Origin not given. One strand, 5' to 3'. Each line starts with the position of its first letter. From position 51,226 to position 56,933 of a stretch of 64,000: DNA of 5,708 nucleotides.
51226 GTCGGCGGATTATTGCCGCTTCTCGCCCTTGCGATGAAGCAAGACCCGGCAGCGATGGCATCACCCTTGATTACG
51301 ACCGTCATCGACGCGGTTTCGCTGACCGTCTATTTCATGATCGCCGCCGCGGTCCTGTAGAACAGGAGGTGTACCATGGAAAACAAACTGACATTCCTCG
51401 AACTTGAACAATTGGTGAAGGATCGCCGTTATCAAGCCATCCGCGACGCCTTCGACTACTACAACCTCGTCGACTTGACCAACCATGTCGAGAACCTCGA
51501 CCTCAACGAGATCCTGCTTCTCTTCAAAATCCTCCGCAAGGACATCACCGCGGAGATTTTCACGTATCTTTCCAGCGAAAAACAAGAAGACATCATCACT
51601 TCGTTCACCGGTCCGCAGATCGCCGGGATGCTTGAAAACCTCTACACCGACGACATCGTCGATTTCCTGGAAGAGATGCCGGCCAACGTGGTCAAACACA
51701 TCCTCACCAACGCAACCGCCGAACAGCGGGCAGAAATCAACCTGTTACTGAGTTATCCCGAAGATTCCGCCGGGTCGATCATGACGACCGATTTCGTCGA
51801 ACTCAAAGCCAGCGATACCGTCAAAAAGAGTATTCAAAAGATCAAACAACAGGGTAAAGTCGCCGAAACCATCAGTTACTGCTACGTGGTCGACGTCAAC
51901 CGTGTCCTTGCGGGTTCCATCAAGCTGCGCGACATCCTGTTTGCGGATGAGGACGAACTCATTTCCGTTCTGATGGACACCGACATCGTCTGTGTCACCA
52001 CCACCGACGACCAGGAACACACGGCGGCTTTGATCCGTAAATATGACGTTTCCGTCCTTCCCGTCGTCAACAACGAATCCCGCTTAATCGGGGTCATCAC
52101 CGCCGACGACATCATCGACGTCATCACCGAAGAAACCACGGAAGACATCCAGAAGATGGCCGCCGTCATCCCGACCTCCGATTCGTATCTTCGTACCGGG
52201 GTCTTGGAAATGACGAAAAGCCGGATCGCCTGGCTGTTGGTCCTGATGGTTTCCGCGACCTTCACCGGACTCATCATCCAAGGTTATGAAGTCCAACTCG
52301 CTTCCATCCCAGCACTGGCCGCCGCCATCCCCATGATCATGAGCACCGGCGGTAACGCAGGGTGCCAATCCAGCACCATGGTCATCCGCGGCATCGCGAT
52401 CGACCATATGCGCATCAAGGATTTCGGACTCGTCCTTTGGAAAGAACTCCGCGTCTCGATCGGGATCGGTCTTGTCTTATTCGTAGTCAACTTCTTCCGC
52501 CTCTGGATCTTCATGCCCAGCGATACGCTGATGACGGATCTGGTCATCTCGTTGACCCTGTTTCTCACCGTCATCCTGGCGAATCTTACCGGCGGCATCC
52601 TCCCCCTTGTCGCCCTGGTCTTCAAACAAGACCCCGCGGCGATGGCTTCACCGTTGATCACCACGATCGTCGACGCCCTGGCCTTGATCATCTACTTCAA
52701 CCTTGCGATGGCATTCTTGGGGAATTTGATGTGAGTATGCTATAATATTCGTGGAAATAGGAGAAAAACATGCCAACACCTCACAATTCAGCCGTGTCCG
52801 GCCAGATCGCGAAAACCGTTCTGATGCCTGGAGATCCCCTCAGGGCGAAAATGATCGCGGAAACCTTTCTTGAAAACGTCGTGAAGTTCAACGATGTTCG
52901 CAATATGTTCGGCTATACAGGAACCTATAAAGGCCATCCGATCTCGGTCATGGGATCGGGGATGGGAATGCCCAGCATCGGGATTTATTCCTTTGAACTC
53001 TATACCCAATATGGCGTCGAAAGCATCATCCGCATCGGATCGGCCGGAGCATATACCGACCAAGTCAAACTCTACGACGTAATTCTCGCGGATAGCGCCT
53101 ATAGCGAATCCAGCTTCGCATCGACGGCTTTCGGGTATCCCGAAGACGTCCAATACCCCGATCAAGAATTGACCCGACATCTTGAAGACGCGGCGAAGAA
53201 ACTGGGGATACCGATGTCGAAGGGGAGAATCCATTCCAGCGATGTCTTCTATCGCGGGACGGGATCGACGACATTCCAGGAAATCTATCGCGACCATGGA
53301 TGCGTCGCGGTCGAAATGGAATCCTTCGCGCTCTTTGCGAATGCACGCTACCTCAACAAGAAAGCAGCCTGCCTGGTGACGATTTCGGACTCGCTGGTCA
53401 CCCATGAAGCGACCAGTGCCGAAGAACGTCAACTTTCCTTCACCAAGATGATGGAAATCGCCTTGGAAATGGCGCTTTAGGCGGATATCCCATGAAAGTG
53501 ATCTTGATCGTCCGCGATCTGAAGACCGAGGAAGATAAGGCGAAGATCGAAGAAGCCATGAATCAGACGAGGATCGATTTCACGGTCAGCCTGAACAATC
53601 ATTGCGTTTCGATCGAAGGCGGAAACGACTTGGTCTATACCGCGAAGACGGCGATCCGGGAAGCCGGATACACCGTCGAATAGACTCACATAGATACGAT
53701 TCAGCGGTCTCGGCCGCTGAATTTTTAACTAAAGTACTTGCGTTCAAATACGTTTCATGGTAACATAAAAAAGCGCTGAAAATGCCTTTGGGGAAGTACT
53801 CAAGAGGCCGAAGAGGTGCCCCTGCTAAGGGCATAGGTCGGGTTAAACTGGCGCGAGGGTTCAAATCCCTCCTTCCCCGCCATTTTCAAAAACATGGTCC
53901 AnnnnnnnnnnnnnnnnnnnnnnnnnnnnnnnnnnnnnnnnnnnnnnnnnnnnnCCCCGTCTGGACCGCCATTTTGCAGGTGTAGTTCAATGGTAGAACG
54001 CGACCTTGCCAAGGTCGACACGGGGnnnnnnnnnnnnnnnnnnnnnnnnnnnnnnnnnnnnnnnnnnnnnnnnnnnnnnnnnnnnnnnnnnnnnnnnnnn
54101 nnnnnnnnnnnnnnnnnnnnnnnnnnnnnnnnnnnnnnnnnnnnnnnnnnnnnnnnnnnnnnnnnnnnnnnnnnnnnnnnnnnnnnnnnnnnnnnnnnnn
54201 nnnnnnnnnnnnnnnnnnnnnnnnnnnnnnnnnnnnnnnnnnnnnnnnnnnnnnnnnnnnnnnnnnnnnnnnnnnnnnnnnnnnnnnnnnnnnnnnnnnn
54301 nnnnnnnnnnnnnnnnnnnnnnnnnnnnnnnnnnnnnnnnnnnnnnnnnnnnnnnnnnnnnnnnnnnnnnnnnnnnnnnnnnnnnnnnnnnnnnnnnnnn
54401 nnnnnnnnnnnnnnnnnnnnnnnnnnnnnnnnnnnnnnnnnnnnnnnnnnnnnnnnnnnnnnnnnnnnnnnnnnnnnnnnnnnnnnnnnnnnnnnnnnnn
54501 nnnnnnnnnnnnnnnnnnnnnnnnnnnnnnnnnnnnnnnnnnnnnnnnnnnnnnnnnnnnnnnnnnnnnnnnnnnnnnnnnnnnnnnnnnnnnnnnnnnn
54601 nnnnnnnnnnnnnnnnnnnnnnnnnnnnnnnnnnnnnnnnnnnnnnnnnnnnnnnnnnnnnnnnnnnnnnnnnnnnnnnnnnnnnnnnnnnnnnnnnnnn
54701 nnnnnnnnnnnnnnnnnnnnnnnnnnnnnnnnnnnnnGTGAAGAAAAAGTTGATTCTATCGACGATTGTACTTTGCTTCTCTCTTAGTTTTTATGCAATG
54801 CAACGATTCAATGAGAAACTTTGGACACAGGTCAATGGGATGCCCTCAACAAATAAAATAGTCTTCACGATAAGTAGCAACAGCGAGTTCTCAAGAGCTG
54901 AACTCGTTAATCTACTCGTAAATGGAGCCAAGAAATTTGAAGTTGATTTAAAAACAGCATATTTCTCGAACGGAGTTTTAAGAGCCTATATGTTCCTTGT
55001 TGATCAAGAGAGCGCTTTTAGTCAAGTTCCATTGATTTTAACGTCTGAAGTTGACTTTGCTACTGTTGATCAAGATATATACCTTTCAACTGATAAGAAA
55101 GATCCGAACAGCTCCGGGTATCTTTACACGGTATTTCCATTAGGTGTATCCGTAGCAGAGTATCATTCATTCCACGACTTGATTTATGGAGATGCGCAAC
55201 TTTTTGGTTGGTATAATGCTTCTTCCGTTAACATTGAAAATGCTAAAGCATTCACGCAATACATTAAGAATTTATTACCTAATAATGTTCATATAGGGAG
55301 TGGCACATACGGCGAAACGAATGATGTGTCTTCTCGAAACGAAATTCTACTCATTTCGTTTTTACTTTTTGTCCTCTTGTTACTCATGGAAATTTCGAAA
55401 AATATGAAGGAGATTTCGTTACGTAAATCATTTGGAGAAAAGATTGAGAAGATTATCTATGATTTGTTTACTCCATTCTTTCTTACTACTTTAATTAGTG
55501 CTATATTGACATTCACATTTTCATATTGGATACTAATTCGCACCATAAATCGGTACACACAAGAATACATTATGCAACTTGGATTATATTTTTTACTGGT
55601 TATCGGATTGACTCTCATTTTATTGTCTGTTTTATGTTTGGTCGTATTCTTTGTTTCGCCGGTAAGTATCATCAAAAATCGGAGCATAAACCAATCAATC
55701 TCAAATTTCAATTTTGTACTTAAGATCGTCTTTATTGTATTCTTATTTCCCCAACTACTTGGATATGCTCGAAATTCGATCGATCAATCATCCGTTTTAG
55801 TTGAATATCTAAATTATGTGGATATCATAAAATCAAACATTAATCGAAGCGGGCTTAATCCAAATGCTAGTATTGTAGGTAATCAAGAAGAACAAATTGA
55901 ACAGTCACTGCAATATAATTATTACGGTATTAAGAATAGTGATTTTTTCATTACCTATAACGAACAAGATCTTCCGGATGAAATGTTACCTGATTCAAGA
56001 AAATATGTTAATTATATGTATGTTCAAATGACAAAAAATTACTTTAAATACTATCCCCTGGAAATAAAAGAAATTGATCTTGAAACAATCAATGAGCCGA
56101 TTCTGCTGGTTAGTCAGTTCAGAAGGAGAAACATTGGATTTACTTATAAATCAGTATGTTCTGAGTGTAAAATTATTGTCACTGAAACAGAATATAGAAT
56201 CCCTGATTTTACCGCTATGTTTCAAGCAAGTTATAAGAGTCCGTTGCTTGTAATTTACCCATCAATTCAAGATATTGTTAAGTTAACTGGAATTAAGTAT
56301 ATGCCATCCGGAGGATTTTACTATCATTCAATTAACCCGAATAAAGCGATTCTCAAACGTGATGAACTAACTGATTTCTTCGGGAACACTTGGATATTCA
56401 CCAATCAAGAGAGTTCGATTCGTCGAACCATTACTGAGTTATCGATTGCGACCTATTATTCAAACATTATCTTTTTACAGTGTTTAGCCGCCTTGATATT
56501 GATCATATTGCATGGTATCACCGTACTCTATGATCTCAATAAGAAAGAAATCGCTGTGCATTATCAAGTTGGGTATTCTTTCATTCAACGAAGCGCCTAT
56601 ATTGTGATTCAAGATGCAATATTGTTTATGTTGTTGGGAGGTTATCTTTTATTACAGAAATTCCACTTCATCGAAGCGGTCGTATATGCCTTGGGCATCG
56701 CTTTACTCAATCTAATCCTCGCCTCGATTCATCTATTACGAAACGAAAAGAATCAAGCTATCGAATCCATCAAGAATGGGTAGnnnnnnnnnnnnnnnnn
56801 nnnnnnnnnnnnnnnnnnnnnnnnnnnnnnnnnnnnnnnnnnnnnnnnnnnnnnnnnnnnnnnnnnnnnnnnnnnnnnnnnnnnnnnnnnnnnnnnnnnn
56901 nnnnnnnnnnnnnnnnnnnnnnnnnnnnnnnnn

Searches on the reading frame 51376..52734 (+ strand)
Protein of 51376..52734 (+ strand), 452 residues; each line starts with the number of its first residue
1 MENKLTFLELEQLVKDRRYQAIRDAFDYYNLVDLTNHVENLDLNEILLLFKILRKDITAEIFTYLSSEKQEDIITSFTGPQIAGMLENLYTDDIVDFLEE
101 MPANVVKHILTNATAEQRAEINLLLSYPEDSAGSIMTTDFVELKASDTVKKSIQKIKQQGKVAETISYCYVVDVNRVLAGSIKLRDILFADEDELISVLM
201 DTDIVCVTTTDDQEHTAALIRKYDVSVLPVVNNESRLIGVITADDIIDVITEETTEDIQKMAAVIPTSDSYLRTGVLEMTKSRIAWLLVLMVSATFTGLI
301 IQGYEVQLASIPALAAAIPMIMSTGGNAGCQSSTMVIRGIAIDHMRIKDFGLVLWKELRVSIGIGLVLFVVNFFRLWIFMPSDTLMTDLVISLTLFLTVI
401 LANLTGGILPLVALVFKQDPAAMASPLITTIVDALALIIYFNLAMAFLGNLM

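Call 82: search_protein_families(library=pfam, proteins=[window:51376-52734:+], max_evalue=0.0001)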
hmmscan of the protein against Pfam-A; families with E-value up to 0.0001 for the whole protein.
window:51376-52734:+ (452 aa): 3 families
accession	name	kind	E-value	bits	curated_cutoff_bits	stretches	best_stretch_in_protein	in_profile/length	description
PF01769.21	MgtE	-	3.5e-30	105.3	27.6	1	318-442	1-124/125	Divalent cation transporter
PF03448.22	MgtE_N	-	4e-26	92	25.9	1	31-130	3-102/102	MgtE intracellular N domain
PF00571.33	CBS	-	1.6e-17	64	24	2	199-251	4-56/57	CBS domain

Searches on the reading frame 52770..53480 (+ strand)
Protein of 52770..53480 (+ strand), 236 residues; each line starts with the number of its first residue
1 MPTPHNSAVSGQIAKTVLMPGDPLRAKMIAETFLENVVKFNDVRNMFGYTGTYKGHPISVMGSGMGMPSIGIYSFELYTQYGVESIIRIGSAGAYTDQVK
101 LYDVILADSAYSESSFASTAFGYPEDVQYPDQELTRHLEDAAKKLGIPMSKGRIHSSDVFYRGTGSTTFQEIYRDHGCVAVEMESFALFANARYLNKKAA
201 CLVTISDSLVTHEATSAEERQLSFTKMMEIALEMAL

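Call 82: search_protein_families(library=pfam, proteins=[window:52770-53480:+], max_evalue=0.0001)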
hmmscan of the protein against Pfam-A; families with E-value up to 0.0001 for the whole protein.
window:52770-53480:+ (236 aa): 1 family
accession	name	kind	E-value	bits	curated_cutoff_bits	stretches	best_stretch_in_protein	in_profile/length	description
PF01048.26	PNP_UDP_1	-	4.3e-40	138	25.1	1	16-225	2-218/233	Phosphorylase superfamily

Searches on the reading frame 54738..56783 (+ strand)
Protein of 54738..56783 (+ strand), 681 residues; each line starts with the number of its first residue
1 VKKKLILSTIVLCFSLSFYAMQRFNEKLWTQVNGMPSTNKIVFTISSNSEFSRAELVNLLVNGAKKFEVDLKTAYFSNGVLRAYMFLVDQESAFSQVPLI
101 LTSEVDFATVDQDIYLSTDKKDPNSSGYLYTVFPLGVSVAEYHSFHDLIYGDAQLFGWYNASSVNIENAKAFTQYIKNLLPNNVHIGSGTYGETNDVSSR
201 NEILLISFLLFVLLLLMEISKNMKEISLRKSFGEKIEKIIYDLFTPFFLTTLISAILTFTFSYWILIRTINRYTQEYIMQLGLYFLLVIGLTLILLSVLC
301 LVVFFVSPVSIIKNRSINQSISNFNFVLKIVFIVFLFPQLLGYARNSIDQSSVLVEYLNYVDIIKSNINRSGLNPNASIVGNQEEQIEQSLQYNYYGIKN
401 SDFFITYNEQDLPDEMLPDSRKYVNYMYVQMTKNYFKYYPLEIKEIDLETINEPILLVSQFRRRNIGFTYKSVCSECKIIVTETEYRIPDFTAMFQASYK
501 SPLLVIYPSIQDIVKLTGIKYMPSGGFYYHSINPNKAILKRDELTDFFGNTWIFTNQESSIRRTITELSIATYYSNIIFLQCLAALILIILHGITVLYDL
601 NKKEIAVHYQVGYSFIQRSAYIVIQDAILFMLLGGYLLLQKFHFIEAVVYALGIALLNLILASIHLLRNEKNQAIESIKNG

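Call 82: search_protein_families(library=pfam, proteins=[window:54738-56783:+], max_evalue=0.0001)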
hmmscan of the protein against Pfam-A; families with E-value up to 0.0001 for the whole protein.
window:54738-56783:+ (681 aa): 1 family
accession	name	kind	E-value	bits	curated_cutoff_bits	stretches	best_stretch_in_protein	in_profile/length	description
PF02687.27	FtsX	-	1.1e-06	29.2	25.5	1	203-315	7-118/120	FtsX-like permease C-terminal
